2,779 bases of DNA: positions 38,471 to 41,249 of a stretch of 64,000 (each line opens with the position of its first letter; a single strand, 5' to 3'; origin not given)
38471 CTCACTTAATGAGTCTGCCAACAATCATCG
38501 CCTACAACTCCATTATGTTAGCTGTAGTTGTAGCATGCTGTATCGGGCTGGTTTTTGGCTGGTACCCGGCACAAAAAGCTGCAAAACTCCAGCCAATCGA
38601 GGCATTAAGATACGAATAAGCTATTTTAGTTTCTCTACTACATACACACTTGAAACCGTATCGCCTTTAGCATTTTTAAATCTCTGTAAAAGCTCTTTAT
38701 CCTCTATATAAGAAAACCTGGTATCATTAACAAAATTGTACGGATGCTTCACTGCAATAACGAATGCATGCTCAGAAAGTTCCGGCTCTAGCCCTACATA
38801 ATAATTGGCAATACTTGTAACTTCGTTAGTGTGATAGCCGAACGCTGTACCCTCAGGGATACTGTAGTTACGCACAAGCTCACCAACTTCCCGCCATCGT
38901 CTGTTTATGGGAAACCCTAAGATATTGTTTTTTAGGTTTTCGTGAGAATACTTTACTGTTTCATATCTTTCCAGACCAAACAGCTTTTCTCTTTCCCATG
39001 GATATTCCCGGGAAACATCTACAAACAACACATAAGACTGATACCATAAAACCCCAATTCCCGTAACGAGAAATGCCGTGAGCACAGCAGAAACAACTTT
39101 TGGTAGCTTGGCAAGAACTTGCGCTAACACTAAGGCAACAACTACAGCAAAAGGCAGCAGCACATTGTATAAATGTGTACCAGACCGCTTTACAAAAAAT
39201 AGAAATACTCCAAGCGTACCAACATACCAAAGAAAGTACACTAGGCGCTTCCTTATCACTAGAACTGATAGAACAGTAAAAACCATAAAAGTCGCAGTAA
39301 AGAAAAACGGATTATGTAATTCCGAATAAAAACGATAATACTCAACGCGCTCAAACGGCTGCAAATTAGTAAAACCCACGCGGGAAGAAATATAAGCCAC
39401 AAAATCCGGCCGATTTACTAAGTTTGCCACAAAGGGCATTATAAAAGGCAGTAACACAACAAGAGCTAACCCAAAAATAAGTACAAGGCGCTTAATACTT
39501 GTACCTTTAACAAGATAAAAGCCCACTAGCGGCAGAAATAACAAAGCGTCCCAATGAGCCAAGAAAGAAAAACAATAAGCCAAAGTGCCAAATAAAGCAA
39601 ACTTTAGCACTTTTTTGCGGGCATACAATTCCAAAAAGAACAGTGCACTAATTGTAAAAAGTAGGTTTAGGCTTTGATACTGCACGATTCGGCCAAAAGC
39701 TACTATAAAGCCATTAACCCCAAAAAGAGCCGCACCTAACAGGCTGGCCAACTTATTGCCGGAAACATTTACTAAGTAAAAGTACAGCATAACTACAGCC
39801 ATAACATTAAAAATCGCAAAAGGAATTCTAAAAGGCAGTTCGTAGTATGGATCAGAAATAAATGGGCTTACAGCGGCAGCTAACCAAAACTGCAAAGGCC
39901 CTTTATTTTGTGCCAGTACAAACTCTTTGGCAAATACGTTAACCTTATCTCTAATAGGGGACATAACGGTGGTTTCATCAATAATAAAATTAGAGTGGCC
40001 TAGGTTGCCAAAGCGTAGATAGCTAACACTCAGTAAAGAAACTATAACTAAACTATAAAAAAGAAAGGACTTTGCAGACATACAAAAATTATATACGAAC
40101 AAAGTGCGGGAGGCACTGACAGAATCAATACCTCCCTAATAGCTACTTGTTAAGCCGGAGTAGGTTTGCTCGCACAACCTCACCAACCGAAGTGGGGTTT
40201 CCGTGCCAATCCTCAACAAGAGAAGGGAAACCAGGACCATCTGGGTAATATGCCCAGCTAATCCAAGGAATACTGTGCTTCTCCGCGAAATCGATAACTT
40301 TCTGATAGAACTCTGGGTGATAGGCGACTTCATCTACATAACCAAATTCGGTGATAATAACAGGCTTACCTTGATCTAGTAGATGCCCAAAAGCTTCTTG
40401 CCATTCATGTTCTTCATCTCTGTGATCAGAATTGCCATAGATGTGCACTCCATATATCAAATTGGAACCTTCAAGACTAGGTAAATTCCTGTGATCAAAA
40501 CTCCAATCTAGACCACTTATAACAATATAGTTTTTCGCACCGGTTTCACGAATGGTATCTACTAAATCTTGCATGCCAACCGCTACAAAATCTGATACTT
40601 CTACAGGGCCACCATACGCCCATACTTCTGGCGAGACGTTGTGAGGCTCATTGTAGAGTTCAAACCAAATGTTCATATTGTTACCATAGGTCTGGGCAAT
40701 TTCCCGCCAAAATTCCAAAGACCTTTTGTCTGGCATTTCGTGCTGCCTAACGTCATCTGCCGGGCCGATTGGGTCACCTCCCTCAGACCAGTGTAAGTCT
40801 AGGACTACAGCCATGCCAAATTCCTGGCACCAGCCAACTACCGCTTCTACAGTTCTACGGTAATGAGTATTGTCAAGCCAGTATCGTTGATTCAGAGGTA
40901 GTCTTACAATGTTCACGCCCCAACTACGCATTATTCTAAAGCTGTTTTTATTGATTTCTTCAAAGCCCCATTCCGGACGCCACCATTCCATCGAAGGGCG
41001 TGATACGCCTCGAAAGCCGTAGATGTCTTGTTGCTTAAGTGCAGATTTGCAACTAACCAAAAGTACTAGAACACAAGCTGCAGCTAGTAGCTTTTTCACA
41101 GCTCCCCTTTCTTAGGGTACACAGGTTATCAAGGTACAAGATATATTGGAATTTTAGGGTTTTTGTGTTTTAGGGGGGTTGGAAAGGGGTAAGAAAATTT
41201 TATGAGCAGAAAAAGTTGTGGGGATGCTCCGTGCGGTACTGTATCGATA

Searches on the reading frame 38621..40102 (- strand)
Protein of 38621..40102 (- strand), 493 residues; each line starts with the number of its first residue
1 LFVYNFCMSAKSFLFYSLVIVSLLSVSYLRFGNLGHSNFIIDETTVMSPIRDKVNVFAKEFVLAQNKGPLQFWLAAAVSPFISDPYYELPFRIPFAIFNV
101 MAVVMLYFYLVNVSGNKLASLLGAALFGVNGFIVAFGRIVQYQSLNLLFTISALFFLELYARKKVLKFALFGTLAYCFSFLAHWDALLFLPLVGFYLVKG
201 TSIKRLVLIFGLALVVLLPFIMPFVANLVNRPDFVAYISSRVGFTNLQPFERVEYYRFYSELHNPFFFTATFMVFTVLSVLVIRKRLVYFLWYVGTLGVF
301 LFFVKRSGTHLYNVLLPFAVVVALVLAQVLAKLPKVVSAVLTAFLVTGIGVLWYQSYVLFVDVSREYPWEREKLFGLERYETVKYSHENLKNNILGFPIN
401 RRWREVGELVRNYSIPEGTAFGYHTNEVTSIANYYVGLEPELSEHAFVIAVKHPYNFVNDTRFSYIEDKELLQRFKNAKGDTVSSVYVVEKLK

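Call 22: search_protein_families(library=pfam, proteins=[window:38621-40102:-], max_evalue=0.01)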
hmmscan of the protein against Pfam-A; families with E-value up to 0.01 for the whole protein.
window:38621-40102:- (493 aa): 1 family
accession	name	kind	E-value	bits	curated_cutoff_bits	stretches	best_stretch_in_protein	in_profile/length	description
PF13231.12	PMT_2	-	8.1e-05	23.3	26.1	1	67-223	2-156/160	Dolichyl-phosphate-mannose-protein mannosyltransferase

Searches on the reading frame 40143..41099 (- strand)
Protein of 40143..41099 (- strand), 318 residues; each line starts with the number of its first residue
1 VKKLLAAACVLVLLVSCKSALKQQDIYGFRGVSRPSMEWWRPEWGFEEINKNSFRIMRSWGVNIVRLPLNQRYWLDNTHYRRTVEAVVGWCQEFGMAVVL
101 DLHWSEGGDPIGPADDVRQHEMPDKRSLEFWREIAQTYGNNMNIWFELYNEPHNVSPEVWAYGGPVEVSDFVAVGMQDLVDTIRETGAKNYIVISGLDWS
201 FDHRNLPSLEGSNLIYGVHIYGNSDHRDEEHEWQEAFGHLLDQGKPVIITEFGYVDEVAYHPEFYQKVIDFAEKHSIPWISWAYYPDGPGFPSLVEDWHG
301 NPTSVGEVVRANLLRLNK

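Call 56: search_protein_families(library=pfam, proteins=[window:40143-41099:-], max_evalue=0.001)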
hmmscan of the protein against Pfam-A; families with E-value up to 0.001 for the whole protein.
window:40143-41099:- (318 aa): 1 family
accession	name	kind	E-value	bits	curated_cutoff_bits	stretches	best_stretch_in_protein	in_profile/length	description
PF00150.24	Cellulase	-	1.9e-42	146.1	23.5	1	30-286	11-270/272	Cellulase (glycosyl hydrolase family 5)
